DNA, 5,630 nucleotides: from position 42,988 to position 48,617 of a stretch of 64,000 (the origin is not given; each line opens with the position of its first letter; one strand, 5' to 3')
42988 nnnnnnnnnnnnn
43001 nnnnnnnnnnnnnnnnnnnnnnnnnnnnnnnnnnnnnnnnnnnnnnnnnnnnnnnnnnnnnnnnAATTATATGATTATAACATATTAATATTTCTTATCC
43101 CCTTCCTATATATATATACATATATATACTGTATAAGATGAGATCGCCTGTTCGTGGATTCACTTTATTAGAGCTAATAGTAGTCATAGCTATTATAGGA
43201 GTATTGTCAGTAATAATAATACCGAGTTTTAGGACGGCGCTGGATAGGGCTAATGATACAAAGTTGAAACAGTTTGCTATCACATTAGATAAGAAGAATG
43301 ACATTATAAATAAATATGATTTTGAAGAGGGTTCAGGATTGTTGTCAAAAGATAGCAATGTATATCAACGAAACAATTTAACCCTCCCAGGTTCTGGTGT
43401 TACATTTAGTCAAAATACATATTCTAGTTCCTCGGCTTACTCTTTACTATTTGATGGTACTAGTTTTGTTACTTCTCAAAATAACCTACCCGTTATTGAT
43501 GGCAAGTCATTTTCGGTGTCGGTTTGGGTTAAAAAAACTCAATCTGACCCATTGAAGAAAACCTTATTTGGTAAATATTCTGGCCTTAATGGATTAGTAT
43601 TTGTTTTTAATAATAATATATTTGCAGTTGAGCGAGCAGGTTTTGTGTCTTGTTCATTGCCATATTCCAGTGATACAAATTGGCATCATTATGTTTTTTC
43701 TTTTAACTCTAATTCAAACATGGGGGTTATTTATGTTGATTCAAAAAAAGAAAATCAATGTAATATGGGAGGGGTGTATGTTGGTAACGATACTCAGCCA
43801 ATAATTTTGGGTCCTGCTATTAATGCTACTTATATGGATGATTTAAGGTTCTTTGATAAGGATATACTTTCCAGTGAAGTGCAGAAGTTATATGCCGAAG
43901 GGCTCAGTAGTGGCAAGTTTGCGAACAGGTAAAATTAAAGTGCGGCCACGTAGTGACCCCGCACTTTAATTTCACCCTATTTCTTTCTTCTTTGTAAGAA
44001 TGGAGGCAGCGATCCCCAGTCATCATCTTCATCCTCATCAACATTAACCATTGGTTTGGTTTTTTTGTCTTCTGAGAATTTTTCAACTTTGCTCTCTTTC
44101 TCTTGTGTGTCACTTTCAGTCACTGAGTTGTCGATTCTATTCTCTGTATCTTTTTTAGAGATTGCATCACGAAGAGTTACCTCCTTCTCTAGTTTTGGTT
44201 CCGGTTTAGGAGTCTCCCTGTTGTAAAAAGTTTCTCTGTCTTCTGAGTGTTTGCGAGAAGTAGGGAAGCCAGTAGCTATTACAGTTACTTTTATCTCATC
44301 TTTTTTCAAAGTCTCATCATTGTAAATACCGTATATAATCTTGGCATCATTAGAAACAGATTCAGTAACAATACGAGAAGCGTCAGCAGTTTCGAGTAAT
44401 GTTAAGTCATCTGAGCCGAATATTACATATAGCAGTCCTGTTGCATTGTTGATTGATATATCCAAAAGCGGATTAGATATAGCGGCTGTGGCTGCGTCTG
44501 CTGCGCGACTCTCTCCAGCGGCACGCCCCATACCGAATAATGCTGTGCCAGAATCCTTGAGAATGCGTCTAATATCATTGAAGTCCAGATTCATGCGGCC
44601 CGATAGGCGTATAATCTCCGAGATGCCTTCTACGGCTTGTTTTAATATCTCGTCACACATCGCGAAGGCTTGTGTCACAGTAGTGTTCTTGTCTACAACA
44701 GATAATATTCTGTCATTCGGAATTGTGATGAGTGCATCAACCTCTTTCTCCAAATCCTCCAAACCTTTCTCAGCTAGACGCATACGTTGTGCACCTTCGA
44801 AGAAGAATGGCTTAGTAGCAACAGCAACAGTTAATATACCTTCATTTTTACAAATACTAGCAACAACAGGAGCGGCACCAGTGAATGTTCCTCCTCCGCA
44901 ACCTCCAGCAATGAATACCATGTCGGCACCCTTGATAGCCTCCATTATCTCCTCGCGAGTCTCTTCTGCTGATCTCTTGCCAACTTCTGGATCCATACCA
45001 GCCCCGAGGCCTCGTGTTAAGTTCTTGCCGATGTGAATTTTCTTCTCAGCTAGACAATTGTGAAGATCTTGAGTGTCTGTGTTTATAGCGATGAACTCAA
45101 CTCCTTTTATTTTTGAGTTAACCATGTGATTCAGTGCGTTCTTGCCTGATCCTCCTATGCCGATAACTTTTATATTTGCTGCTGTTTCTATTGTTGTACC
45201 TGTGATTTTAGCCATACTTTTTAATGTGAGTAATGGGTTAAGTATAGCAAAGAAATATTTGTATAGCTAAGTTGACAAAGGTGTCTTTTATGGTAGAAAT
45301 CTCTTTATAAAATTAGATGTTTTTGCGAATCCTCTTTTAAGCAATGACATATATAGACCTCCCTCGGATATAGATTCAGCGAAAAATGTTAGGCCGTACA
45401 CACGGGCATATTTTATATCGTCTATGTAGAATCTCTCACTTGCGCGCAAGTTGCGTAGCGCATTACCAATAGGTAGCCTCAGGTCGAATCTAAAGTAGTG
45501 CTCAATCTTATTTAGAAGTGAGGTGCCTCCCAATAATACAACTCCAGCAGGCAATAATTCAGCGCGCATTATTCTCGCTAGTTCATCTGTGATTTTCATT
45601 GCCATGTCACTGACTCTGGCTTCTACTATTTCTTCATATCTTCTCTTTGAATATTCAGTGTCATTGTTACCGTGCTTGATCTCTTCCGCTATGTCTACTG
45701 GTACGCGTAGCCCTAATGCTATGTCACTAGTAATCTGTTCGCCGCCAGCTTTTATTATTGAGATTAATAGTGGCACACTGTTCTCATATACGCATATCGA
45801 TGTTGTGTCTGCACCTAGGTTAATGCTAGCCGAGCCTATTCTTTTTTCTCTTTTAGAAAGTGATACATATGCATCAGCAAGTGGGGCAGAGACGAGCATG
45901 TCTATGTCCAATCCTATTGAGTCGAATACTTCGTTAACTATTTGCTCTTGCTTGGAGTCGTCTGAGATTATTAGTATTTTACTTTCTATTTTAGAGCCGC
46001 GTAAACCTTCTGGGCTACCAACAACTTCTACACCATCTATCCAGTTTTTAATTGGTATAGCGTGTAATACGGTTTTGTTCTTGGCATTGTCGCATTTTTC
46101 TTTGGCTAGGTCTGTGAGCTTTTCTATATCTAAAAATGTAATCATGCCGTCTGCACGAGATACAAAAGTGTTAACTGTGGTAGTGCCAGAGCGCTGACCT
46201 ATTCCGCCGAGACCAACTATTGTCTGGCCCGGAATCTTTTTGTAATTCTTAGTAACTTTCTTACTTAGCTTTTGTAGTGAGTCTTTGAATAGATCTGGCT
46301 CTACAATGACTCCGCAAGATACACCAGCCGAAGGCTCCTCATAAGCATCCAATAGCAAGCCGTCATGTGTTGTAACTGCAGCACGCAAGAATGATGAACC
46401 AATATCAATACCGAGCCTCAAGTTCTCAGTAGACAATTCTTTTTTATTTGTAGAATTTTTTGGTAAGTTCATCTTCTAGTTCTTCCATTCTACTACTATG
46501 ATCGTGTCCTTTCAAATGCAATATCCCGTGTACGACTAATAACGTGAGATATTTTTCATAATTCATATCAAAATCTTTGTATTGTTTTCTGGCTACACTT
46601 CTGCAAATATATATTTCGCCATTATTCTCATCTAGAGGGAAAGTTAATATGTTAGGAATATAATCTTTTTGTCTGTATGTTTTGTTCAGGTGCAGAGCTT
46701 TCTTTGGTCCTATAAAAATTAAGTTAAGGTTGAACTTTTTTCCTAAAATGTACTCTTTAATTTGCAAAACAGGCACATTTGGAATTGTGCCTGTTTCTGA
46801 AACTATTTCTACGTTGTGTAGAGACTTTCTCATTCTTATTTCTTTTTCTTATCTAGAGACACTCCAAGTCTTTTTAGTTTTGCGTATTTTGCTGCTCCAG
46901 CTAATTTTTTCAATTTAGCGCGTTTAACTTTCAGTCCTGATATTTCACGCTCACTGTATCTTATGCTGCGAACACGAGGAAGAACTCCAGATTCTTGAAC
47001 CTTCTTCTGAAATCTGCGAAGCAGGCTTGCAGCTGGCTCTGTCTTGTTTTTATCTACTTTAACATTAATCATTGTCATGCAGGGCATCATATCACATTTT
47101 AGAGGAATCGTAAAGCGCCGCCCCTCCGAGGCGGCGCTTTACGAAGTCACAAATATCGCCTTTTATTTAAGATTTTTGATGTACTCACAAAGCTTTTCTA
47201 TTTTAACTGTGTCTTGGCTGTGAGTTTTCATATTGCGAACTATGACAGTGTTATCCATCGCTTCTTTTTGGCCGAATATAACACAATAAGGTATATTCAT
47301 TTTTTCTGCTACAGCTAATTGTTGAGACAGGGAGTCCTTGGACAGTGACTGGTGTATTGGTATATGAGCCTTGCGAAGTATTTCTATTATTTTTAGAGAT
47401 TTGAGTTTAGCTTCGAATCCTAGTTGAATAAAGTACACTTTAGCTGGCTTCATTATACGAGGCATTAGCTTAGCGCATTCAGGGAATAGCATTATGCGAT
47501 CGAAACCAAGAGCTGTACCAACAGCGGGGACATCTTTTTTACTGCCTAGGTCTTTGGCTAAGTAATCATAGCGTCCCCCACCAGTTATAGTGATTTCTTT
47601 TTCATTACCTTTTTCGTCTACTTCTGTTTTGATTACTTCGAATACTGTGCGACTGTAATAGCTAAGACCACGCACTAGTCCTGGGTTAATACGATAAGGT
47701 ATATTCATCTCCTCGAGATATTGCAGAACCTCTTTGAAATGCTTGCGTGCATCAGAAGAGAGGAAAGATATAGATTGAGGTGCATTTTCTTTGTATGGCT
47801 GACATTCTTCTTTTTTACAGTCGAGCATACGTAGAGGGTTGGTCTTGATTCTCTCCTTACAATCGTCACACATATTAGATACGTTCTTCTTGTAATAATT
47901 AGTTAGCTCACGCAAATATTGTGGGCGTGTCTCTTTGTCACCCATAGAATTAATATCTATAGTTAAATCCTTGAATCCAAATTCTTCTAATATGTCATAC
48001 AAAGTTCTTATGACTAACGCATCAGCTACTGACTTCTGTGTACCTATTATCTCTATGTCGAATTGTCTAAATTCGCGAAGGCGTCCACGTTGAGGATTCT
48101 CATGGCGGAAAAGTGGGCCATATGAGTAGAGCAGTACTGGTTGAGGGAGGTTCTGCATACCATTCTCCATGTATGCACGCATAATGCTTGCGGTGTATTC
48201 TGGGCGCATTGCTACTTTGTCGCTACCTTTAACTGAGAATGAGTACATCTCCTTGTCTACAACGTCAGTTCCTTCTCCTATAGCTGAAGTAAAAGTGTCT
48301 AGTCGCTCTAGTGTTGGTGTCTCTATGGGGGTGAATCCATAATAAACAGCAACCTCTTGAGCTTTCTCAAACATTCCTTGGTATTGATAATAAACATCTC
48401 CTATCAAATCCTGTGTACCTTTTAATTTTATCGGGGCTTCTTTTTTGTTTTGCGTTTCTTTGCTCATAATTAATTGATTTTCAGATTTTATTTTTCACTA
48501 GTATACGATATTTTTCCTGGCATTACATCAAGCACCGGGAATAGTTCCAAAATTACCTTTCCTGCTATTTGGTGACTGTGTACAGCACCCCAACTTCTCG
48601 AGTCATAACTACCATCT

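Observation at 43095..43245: Dispersed duplication of a pilin promoter + N-terminal cassette with promoter-embedded TA-repeat tracts (second copy 54880-55030)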

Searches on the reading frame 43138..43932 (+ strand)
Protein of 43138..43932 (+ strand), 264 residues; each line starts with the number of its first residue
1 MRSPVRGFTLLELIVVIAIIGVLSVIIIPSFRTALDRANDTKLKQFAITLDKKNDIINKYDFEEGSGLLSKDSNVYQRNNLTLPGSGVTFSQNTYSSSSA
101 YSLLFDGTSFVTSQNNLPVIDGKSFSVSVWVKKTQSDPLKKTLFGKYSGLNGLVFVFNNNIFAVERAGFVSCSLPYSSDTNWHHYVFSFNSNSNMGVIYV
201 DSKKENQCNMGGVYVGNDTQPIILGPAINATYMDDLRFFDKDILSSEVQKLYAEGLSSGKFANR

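Call 8: search_protein_families(library=pfam, proteins=[window:43138-43932:+], max_evalue=0.01)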
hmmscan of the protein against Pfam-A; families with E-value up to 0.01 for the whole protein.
window:43138-43932:+ (264 aa): 2 families
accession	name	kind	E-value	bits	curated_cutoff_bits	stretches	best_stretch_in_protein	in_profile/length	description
PF13385.13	Laminin_G_3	-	1.8e-10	41.6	27.6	1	107-249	3-151/151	Concanavalin A-like lectin/glucanases superfamily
PF07963.17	N_methyl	-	2e-07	30.7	21.2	1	5-27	4-26/27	Prokaryotic N-terminal methylation motif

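Call 13: find_encoding_contigs(protein=window:43138-43932:+, flank=3000, max_places=10)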
Protein window:43138-43932:+ (264 aa): 1 contig read that carries it; 1 place shown.
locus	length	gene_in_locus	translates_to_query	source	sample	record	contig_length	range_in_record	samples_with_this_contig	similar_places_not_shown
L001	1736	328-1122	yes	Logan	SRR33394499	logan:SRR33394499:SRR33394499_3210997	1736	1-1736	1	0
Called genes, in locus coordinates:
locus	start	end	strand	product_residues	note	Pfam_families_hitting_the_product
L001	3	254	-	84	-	?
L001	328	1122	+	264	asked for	PF07963:N_methyl (weak), PF13385:Laminin_G_3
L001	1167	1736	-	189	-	?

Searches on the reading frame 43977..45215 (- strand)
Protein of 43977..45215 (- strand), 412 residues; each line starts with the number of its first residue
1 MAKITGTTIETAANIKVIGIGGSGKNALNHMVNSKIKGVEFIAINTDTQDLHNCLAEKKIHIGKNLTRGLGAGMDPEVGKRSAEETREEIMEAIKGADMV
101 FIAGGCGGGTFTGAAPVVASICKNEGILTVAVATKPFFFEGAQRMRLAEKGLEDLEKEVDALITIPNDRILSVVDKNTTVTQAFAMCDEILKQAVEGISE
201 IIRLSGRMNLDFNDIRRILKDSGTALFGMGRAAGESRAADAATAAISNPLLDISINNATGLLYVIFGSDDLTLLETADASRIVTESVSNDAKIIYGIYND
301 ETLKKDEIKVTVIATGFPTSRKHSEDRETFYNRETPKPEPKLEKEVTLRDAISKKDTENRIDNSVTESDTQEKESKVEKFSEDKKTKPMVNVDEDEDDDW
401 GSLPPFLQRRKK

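Call 8: search_protein_families(library=pfam, proteins=[window:43977-45215:-], max_evalue=0.01)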
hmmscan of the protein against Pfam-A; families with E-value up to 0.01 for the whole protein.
window:43977-45215:- (412 aa): 2 families
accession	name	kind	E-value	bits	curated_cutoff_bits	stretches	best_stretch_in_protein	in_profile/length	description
PF00091.31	Tubulin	-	1.8e-45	156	33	1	14-174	1-189/190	Tubulin/FtsZ family, GTPase domain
PF12327.13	FtsZ_C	-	9.1e-26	90.5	27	1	223-317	1-94/95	FtsZ family, C-terminal domain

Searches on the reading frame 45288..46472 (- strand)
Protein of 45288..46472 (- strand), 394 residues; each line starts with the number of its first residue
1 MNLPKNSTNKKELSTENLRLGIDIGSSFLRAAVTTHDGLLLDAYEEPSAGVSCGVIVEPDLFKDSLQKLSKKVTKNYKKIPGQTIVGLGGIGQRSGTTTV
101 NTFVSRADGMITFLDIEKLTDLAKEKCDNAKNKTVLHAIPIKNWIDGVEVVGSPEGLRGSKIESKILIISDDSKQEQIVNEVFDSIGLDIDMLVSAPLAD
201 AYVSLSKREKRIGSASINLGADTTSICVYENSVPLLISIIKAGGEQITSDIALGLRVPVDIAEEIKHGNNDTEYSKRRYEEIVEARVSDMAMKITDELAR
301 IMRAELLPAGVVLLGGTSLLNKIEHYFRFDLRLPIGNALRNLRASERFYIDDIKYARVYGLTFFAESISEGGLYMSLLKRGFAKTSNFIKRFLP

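Call 77: search_protein_families(library=pfam, proteins=[window:45288-46472:-], max_evalue=0.001)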
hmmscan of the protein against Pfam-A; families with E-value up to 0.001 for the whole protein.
window:45288-46472:- (394 aa): 3 families
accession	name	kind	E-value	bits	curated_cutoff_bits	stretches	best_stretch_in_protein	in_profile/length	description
PF14450.12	FtsA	-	6.2e-15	56.1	31.8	1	216-334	2-106/127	Cell division protein FtsA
PF02491.25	SHS2_FTSA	-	1.1e-06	29.3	25.4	1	98-169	7-78/79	SHS2 domain inserted in FTSA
PF06723.19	MreB_Mbl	-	0.00089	18.6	27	0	284-338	247-304/327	MreB/Mbl protein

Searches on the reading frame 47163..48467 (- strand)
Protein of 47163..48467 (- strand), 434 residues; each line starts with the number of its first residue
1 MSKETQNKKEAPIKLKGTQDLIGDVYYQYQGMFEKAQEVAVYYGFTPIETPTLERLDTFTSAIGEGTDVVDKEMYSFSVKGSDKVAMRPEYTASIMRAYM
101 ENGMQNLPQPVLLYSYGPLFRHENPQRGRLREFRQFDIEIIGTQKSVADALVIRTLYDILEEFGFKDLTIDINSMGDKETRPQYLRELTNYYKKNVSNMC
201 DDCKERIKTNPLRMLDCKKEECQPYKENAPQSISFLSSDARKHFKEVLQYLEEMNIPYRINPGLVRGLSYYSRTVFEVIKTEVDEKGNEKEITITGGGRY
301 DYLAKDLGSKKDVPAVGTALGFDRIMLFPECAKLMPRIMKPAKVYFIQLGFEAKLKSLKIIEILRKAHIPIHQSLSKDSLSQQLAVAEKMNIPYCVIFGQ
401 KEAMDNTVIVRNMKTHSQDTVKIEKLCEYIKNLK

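Call 77: search_protein_families(library=pfam, proteins=[window:47163-48467:-], max_evalue=0.001)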
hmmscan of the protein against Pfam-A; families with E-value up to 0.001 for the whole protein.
window:47163-48467:- (434 aa): 4 families
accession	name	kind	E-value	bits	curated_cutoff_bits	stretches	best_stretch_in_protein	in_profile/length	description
PF13393.11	tRNA-synt_His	-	1.8e-32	113.3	25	1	18-325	2-308/308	Histidyl-tRNA synthetase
PF00587.30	tRNA-synt_2b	-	1.7e-14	54.7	29.3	1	75-326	1-172/179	tRNA synthetase class II core domain (G, H, P, S and T)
PF03129.25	HGTP_anticodon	-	2.8e-14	53.5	21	1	343-432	1-93/94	Anticodon binding domain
PF20469.4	OLD-like_TOPRIM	-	0.00058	20.8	23.2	0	231-259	33-61/67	Overcoming lysogenization defect protein-like, TOPRIM domain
